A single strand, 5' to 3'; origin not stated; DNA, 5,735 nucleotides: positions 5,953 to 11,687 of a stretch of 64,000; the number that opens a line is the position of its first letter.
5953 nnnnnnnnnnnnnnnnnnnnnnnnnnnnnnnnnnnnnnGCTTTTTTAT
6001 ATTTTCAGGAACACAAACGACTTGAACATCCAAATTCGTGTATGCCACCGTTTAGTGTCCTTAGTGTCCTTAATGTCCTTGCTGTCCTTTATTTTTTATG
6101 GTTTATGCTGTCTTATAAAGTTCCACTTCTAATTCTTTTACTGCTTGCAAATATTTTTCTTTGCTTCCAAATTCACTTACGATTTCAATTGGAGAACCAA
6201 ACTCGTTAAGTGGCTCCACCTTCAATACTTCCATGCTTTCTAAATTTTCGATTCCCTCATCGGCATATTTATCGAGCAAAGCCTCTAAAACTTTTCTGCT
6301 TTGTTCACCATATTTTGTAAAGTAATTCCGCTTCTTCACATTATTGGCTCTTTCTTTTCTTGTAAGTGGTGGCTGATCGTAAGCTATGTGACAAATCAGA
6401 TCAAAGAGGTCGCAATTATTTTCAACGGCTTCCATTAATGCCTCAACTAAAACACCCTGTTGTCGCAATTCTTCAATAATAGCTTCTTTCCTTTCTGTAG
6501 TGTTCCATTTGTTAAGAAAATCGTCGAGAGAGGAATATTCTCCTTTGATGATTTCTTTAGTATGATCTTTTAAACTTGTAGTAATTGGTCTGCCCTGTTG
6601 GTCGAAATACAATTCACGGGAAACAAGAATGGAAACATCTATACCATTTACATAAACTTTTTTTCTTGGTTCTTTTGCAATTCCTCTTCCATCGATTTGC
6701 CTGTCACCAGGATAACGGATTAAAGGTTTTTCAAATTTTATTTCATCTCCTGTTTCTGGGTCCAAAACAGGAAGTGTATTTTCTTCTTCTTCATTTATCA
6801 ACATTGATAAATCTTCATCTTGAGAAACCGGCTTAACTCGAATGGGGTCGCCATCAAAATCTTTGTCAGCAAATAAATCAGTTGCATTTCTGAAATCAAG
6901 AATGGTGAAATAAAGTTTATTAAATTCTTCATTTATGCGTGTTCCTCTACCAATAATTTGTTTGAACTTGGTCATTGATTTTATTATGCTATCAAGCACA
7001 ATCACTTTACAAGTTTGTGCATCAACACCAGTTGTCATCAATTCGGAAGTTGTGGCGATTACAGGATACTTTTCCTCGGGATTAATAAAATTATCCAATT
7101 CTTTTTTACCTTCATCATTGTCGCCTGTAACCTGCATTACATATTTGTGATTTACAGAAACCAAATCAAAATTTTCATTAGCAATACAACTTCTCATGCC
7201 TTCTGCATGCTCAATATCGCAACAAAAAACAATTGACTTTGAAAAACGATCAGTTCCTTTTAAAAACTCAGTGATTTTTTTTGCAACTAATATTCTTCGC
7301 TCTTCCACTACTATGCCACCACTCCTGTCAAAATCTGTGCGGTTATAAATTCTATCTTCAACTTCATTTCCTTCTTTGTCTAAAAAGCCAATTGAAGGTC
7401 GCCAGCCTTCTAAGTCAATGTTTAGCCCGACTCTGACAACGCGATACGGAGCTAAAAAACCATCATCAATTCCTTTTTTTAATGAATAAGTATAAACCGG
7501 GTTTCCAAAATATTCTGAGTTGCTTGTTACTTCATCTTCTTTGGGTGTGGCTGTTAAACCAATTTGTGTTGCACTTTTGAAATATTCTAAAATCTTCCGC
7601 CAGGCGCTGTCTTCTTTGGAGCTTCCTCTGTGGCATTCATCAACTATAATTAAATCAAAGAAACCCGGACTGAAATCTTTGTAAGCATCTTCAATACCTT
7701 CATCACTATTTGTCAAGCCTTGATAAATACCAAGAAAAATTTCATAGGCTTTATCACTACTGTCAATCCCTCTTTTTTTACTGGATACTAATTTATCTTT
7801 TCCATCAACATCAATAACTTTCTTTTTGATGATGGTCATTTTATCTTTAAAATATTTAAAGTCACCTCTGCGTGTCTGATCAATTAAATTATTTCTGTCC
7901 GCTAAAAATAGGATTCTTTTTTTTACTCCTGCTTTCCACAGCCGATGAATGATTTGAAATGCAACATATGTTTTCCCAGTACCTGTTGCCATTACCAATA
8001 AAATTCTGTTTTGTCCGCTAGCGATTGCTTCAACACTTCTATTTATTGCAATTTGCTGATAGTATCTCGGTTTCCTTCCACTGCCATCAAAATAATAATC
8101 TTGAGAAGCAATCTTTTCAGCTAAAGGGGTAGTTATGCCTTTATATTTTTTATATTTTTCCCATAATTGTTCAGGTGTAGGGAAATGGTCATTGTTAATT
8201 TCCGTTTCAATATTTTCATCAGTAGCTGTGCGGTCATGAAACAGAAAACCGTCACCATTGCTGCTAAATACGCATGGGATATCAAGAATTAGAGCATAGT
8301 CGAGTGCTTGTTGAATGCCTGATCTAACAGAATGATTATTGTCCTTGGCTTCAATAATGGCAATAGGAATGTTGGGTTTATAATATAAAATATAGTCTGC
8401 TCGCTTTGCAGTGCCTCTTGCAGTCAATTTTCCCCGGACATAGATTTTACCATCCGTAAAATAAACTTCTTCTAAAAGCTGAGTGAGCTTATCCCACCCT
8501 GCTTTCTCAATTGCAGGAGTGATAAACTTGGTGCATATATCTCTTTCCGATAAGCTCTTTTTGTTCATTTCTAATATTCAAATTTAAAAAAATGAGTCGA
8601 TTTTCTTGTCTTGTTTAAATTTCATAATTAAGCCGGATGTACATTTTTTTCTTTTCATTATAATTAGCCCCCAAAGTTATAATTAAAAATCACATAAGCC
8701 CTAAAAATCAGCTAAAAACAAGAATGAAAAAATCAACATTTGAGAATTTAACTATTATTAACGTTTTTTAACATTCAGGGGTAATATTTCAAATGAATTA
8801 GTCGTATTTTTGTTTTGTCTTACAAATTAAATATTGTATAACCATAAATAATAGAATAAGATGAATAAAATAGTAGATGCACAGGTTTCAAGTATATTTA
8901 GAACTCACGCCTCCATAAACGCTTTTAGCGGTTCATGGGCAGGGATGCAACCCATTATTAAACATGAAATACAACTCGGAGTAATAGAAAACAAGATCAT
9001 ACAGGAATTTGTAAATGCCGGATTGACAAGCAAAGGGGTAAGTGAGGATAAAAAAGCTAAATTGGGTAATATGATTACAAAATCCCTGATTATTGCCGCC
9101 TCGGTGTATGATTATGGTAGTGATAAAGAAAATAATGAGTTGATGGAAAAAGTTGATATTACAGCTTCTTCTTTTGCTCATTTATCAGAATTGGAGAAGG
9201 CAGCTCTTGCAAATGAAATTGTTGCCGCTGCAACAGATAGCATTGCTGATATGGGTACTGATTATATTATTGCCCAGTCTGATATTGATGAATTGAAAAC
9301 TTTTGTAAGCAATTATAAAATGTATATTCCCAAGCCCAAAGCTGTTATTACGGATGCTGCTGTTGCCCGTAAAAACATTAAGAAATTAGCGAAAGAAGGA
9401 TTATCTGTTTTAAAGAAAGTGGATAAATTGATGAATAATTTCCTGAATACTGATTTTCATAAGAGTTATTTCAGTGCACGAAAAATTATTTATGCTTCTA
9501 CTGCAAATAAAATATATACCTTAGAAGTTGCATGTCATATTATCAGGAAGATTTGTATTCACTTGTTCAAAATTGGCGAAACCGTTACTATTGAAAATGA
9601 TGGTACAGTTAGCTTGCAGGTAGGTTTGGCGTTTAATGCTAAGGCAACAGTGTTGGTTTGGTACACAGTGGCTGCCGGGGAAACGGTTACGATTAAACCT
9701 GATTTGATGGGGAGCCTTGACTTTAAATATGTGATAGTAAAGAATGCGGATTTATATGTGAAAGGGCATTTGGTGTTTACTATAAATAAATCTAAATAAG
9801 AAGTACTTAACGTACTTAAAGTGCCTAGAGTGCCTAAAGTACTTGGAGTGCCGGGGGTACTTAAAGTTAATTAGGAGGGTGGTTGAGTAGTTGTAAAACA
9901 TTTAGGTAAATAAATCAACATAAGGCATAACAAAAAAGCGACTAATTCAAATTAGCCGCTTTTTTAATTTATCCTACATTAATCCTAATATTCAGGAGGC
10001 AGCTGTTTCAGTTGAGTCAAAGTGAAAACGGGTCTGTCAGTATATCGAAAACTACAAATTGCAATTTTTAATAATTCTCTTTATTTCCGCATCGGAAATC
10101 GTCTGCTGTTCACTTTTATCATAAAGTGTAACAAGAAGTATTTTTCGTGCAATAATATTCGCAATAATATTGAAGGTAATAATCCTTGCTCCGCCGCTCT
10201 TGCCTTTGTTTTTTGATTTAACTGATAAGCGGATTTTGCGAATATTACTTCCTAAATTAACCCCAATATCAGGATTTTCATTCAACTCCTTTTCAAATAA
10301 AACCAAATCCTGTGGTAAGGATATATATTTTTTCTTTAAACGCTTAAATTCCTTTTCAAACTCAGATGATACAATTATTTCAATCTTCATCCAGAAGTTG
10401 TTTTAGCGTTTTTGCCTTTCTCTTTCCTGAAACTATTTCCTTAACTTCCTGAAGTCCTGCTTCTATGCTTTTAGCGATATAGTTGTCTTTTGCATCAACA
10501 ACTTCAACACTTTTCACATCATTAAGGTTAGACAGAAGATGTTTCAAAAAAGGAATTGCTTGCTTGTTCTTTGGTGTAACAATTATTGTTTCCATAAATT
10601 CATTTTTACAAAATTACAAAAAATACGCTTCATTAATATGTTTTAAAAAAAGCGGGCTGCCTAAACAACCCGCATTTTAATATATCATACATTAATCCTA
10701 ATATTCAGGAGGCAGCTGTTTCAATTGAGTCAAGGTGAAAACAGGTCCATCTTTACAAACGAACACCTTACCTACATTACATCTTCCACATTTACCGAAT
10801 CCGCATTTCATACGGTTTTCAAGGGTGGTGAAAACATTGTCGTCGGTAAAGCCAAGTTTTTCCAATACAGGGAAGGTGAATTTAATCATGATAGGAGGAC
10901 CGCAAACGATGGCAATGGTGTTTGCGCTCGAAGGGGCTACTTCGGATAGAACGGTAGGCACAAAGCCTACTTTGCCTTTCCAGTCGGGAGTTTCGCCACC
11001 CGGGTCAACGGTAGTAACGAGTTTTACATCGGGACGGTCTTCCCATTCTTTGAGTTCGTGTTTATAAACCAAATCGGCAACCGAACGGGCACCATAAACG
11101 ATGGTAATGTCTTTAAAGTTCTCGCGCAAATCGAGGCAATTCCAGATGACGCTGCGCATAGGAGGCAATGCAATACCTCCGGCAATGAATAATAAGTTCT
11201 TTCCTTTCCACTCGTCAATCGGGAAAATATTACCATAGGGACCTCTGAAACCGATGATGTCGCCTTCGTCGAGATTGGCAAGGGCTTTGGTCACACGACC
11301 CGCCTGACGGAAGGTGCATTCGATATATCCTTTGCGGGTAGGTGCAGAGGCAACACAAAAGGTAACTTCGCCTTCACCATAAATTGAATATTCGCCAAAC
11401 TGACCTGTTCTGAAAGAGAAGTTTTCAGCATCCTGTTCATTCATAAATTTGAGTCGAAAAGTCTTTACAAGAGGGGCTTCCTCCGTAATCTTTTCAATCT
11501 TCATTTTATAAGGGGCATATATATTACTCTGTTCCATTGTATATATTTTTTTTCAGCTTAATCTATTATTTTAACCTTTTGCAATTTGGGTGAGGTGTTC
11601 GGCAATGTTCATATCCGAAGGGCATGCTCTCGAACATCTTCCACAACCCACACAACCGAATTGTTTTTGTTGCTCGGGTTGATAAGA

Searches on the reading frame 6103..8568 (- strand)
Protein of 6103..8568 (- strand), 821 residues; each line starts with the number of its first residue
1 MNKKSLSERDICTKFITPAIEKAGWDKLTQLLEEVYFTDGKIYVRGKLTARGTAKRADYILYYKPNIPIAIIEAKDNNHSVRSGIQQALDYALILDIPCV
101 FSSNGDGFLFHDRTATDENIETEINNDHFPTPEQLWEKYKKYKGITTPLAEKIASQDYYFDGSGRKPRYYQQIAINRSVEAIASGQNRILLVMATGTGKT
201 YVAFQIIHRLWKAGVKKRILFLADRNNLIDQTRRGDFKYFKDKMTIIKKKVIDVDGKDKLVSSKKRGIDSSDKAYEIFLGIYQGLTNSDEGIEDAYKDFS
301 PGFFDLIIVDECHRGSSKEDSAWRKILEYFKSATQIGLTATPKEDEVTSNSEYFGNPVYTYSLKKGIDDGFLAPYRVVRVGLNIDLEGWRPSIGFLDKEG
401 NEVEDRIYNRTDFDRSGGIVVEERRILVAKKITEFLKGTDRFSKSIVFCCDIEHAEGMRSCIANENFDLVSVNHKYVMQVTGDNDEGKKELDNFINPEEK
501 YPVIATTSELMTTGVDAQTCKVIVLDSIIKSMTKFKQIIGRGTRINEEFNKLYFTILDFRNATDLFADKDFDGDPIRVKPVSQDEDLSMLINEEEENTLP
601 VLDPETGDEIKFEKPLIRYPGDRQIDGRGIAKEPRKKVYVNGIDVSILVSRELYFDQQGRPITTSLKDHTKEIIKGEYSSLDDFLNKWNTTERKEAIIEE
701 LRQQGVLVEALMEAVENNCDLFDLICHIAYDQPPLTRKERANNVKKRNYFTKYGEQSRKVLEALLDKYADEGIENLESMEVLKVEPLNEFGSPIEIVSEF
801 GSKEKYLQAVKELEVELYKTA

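Call 3: search_protein_families(library=pfam, proteins=[window:6103-8568:-], max_evalue=0.01)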
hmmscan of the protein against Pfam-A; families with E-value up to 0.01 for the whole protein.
window:6103-8568:- (821 aa): 7 families
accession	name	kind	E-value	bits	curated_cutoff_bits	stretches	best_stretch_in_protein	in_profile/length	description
PF04851.21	ResIII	-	1.8e-45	155.2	22.5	1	166-343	3-163/164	Type III restriction enzyme, res subunit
PF08463.15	EcoEI_R_C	-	9.1e-38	130.3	24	1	665-818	2-163/163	EcoEI R protein C-terminal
PF18766.7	SWI2_SNF2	-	4.9e-18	66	26.7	1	170-374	1-187/221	SWI2/SNF2 ATPase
PF00270.35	DEAD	-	5.2e-12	46.3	26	1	178-345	7-162/167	DEAD/DEAH box helicase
PF04313.20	HSDR_N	-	1.6e-10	41.6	25.1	1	51-118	122-197/198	Type I restriction enzyme R protein N terminus (HSDR_N)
PF13588.12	HSDR_N_2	-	9.2e-06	26.2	25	1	29-118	11-101/110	Type I restriction enzyme R protein N terminus (HSDR_N)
PF00271.37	Helicase_C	-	5.8e-05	23.8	23.5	1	432-546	6-110/110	Helicase conserved C-terminal domain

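Call 4: search_protein_families(library=padloc, proteins=[window:6103-8568:-], max_evalue=0.01)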
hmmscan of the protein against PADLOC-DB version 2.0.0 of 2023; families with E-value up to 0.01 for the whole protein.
window:6103-8568:- (821 aa): 24 families
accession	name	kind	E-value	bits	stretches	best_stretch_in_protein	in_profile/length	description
PDLC03049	REase_I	-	0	1116.9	1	1-820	4-802/807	Type I restriction enzyme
PDLC03050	REase_I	-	1.1e-62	209.6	1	636-819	29-213/219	Type I restriction enzyme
PDLC03042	REase_I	-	1.8e-37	126.3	1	167-593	445-874/1170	Type I restriction enzyme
PDLC03047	REase_I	-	9.6e-31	104.4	1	50-570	233-733/1107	Type I restriction enzyme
PDLC02707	PbeA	-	3e-24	83.6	1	159-496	247-571/672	PbeA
PDLC02704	PbeA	-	1.2e-16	58.4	1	164-380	252-460/682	PbeA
PDLC02706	PbeA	-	9.4e-14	48.9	1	165-376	268-472/722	PbeA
PDLC03045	REase_I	-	4.4e-12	42.8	1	193-387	291-478/995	Type I restriction enzyme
PDLC03659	mREase_IV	-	9e-12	41.7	1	176-560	228-566/945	Type IV methyl-directed restriction enzyme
PDLC03597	REase_MTase_IIG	-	5e-10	35.6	1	164-234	165-235/1646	Type IIG restriction enzyme-methyltransferase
PDLC03048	REase_I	-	6.5e-10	35.8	1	172-377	246-449/976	Type I restriction enzyme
PDLC02705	PbeA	-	7.3e-09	32.3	1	129-536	213-609/691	PbeA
PDLC02703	PbeA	-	1.8e-07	28.1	1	137-233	217-308/626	PbeA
PDLC03040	REase_I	-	5.7e-07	25.7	1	169-372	267-479/1029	Type I restriction enzyme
PDLC01439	typeIV_DinG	-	1e-06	25.7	1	165-280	14-103/575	CAS-IV-A; associated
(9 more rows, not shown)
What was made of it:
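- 6103..8568 (-): hsdR, EcoAI-family Type I restriction subunit. PADLOC REase_I (call 4).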

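Call 5: search_protein_families(library=ncbifam, proteins=[window:6103-8568:-], max_evalue=0.01)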
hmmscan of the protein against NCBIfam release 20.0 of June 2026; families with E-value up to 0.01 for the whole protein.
window:6103-8568:- (821 aa): 11 families
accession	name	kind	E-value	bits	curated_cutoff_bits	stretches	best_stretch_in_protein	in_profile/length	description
NF046051.1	restrict_EcoAI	equivalog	0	1121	550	1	6-819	1-768/768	EcoAI/FtnUII family type I restriction enzme subunit R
NF008521.0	PRK11448.1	equivalog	7.7e-62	209.6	729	1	6-568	231-820/1123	type I restriction-modification system endonuclease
NF053632.1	heli_RadD_YejH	equivalog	3e-20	72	720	1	168-566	4-362/573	DNA repair helicase RadD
TIGR00348.1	hsdR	subfamily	1.4e-16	60.2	284.55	1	167-372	243-442/674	HsdR family type I site-specific deoxyribonuclease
TIGR04095.1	dnd_restrict_1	equivalog_domain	6.7e-15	55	600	1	167-377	9-207/451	DNA phosphorothioation system restriction enzyme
NF010337.0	PRK13766.1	equivalog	1.1e-07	30.3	610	1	168-346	18-177/781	Hef nuclease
NF012027.0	PRK15483.1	equivalog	0.0013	16.7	564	0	172-220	45-94/986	type III restriction-modification system endonuclease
NF003673.1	PRK05298.1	equivalog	0.0014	17.1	743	1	166-212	9-55/653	excinuclease ABC subunit UvrB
NF004067.0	PRK05580.1-4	equivalog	0.0049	15.3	763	0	171-255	208-289/737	primosomal protein N'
TIGR02621.3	cas3_GSU0051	exception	0.0051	15.6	400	1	163-234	10-84/854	type I-G CRISPR-associated helicase/endonuclease Cas3g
TIGR00631.1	uvrb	equivalog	0.01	14.1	750.1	0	166-212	9-55/658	excinuclease ABC subunit UvrB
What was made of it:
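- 6103..8568 (-): NCBIfam NF046051, 1121 bits against a cutoff of 550 (call 5).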

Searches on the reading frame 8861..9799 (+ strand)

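Call 3: search_protein_families(library=pfam, proteins=[window:8861-9799:+], max_evalue=0.01)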
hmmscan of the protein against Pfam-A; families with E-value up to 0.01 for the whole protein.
window:8861-9799:+ (312 aa): 0 families

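Call 4: search_protein_families(library=padloc, proteins=[window:8861-9799:+], max_evalue=0.01)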
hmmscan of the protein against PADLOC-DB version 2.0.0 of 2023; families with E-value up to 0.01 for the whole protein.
window:8861-9799:+ (312 aa): 1 family
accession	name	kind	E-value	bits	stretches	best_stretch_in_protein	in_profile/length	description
PDLC04774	PDC-M68B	-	0.0095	12.6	0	113-187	211-284/581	-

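Call 5: search_protein_families(library=ncbifam, proteins=[window:8861-9799:+], max_evalue=0.01)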
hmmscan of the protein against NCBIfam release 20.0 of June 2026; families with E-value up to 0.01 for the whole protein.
window:8861-9799:+ (312 aa): 1 family
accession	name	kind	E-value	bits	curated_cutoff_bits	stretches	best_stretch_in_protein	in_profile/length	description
NF038110.1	Lys_methyl_FliB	equivalog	0.0026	17.3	85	1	43-236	152-340/373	flagellin lysine-N-methylase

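Call 44: search_protein_families(library=pfam, proteins=[window:8861-9799:+], max_evalue=0.001)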
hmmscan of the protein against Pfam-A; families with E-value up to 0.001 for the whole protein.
window:8861-9799:+ (312 aa): 0 families

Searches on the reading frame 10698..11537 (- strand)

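Call 36: search_protein_families(library=pfam, proteins=[window:10698-11537:-], max_evalue=0.001)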
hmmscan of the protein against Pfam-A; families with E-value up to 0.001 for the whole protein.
window:10698-11537:- (279 aa): 3 families
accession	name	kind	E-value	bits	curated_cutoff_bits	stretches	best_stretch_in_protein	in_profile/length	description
PF00175.26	NAD_binding_1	-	2.9e-18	66.9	22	1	117-221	1-107/109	Oxidoreductase NAD-binding domain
PF10418.14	DHODB_Fe-S_bind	-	2.3e-10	40.5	23.9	1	240-272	1-40/41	Iron-sulfur cluster binding domain of dihydroorotate dehydrogenase B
PF00970.30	FAD_binding_6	-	2.9e-05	24.8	21.1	1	16-104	6-97/99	Oxidoreductase FAD-binding domain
